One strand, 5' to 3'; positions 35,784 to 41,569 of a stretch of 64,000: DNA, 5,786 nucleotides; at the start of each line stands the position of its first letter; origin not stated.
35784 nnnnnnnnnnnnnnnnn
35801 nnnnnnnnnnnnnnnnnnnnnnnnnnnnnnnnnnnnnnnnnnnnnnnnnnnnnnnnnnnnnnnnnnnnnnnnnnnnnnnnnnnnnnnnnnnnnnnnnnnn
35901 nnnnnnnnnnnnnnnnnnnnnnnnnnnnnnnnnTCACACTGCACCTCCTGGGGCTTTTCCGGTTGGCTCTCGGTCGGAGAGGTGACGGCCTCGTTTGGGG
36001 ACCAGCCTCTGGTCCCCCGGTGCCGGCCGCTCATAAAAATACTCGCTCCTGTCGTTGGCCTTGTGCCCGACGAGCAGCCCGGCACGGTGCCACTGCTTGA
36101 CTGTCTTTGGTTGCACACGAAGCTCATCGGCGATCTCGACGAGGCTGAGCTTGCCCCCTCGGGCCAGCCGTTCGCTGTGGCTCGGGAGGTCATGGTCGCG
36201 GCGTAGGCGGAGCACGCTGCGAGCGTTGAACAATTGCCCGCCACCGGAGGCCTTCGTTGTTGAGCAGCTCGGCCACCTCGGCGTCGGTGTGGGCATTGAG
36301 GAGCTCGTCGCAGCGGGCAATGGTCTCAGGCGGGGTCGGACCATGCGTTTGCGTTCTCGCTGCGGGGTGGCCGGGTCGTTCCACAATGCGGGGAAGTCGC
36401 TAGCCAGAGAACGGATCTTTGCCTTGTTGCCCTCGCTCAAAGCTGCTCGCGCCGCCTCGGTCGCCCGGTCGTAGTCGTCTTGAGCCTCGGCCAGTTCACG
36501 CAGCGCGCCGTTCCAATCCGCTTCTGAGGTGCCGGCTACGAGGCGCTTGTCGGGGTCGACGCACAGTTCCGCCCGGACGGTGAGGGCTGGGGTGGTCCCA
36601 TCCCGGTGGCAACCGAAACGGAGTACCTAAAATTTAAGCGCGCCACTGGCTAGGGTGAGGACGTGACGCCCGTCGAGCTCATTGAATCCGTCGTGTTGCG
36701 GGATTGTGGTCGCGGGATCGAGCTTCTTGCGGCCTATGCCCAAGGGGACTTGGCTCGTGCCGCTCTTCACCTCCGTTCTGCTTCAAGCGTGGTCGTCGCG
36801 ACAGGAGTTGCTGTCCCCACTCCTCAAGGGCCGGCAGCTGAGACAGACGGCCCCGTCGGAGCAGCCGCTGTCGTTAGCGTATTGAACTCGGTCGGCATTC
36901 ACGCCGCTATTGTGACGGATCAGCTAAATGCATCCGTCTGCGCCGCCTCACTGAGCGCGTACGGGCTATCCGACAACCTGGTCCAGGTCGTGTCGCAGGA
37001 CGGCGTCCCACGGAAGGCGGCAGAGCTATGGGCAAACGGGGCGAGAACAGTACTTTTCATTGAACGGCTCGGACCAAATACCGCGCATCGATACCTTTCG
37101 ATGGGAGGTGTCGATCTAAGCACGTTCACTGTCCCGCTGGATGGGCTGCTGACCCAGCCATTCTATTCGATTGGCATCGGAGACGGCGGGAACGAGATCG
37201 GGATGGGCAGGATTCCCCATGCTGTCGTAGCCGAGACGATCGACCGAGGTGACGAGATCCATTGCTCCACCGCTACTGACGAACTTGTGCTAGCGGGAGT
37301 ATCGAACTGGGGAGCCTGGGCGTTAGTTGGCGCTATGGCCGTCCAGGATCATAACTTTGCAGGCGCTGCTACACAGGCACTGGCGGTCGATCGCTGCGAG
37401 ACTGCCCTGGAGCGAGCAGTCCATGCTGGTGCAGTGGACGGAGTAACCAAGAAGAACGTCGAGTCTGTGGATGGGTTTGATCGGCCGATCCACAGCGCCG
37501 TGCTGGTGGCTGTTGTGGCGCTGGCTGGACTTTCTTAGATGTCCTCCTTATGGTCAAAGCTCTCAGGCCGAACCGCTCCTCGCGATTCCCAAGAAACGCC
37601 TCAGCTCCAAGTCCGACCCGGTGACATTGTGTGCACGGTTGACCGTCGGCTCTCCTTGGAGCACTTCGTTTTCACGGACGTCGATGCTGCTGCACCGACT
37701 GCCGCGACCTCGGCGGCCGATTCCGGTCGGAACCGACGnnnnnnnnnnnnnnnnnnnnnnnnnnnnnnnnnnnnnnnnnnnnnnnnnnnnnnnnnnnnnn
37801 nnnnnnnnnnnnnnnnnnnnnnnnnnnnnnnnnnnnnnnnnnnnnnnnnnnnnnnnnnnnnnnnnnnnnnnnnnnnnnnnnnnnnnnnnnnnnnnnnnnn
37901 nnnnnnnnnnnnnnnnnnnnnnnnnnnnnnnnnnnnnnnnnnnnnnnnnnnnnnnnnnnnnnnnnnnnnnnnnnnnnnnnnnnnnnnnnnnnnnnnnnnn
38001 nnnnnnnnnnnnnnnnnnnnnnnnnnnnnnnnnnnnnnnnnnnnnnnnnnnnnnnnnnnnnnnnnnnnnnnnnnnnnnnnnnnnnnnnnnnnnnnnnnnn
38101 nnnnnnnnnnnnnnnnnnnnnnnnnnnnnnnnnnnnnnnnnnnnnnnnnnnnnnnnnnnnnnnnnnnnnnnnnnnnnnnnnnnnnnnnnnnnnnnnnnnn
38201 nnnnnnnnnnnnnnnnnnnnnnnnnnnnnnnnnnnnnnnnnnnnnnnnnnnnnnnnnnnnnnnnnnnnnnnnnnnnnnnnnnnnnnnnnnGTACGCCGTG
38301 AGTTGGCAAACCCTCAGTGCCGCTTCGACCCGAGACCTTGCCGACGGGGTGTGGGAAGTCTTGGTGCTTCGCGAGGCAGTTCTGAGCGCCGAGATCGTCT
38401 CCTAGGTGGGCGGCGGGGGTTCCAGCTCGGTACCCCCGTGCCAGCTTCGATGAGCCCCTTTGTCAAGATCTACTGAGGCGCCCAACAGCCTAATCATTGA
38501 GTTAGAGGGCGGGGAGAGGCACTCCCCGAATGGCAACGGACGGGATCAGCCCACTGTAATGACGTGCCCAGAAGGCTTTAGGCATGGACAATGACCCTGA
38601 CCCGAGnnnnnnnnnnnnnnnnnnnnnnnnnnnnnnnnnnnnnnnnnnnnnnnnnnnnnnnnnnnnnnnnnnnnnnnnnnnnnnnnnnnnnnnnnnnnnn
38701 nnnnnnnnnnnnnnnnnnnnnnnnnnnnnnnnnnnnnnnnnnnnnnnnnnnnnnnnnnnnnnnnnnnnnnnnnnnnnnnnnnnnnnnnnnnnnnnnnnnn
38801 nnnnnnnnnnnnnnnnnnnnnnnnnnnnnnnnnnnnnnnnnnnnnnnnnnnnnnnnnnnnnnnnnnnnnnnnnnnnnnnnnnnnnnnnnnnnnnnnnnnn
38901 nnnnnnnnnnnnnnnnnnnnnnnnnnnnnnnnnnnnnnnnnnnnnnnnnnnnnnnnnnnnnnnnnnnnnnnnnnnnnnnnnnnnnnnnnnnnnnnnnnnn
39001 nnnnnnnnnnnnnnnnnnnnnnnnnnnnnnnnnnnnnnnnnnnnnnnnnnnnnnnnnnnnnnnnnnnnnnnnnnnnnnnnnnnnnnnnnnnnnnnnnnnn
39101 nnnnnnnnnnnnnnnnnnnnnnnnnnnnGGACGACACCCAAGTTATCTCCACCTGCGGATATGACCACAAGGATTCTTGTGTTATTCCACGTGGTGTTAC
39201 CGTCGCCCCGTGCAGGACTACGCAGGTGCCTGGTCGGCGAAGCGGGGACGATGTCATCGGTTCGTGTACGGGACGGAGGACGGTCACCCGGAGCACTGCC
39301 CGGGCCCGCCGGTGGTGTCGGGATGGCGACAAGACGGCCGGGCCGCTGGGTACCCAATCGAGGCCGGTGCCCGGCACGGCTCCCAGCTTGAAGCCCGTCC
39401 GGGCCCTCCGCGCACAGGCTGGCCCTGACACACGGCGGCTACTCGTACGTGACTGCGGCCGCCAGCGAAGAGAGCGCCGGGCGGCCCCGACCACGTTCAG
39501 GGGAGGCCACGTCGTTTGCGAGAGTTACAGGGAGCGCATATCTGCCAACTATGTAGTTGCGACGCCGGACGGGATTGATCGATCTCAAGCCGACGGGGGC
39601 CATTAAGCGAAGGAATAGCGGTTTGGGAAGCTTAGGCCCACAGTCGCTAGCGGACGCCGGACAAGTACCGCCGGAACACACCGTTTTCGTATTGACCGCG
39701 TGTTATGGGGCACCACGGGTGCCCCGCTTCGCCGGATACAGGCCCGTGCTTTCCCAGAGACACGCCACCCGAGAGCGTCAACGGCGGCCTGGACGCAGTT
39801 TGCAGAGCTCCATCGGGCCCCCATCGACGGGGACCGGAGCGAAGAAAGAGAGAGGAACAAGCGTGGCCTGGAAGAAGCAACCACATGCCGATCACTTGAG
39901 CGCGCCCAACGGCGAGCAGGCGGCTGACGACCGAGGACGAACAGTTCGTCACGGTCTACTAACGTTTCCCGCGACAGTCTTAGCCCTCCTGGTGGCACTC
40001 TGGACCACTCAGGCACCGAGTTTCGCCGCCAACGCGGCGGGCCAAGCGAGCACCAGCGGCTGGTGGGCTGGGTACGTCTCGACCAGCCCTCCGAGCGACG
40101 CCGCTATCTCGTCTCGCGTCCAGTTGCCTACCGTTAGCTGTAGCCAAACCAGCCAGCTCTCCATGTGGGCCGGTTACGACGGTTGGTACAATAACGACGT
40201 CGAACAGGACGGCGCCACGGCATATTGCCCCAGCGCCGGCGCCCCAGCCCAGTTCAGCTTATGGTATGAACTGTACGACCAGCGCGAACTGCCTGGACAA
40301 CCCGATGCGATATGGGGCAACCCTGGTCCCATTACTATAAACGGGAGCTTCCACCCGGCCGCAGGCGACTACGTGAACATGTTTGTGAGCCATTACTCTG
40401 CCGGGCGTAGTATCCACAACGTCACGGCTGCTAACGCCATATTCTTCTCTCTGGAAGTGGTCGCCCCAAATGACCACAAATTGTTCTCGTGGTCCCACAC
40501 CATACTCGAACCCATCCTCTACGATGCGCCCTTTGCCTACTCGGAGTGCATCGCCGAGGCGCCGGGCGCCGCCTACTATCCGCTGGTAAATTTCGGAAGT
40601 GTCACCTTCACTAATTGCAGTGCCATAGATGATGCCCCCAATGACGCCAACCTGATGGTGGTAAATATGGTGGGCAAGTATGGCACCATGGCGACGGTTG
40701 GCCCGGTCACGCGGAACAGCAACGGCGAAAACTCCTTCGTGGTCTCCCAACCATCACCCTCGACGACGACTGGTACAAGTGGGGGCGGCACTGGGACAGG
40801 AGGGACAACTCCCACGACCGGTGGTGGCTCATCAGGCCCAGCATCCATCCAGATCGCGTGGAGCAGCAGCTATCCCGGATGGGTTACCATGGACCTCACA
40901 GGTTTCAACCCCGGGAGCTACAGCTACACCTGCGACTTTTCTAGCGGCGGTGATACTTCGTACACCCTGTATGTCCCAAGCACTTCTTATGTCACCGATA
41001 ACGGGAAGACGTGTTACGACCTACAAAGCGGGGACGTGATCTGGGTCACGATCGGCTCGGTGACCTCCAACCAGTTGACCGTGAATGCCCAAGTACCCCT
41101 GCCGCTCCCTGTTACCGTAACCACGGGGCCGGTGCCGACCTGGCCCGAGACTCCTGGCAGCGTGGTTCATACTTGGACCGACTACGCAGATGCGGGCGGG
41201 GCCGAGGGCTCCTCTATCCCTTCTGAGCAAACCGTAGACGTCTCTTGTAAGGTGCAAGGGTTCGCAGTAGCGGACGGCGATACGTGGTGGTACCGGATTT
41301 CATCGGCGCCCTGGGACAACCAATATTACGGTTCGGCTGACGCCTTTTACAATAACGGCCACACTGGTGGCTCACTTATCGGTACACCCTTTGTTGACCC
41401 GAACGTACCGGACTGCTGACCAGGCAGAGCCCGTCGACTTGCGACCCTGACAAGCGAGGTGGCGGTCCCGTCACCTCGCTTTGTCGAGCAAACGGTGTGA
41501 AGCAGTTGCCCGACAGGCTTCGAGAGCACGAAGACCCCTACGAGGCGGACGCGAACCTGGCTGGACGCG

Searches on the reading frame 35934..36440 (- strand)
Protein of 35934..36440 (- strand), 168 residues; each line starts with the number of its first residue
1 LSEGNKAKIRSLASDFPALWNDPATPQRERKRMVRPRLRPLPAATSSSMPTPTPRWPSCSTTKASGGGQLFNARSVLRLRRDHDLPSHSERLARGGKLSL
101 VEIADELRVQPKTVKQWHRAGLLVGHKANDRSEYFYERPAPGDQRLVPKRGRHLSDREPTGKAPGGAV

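Call 101: search_protein_families(library=pfam, proteins=[window:35934-36440:-], max_evalue=0.01)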
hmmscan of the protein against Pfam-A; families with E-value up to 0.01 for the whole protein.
window:35934-36440:- (168 aa): 3 families
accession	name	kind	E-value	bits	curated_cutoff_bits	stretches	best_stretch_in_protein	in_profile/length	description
PF12728.13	HTH_17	-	0.00075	20.2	27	0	98-127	2-31/51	Helix-turn-helix domain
PF13411.12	MerR_1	-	0.0016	19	21.6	1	99-137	2-39/69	MerR HTH family regulatory protein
PF04545.22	Sigma70_r4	-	0.0024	17.8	24.1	0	74-122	10-45/50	Sigma-70, region 4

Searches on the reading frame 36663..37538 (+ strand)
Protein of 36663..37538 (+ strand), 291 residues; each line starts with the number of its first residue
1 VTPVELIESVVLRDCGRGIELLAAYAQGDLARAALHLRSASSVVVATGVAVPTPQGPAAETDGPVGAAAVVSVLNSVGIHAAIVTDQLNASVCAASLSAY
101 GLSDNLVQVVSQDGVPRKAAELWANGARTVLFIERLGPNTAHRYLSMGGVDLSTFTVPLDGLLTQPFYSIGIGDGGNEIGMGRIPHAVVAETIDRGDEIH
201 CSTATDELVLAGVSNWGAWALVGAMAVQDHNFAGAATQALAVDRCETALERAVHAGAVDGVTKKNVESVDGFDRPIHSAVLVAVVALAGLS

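Call 4: search_protein_families(library=pfam, proteins=[window:36663-37538:+], max_evalue=0.01)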
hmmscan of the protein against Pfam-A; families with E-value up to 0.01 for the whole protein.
window:36663-37538:+ (291 aa): 1 family
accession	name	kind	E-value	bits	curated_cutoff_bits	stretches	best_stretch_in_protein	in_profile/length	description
PF14336.11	GLUCM-like_C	-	1e-60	206.1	27.9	1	7-281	1-287/291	D-glutamate cyclase-like, C-terminal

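Call 5: search_protein_families(library=ncbifam, proteins=[window:36663-37538:+], max_evalue=0.01)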
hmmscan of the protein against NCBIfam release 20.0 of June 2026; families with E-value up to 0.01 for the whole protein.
window:36663-37538:+ (291 aa): 0 families

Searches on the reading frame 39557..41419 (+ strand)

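Call 4: search_protein_families(library=pfam, proteins=[window:39557-41419:+], max_evalue=0.01)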
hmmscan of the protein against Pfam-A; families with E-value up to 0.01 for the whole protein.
window:39557-41419:+ (620 aa): 1 family
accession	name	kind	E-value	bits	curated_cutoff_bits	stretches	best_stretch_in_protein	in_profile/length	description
PF01828.24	Peptidase_A4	-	1.5e-10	41.4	22.3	1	170-361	3-172/206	Peptidase A4 family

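Call 5: search_protein_families(library=ncbifam, proteins=[window:39557-41419:+], max_evalue=0.01)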
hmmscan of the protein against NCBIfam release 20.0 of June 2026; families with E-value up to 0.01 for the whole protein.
window:39557-41419:+ (620 aa): 0 families
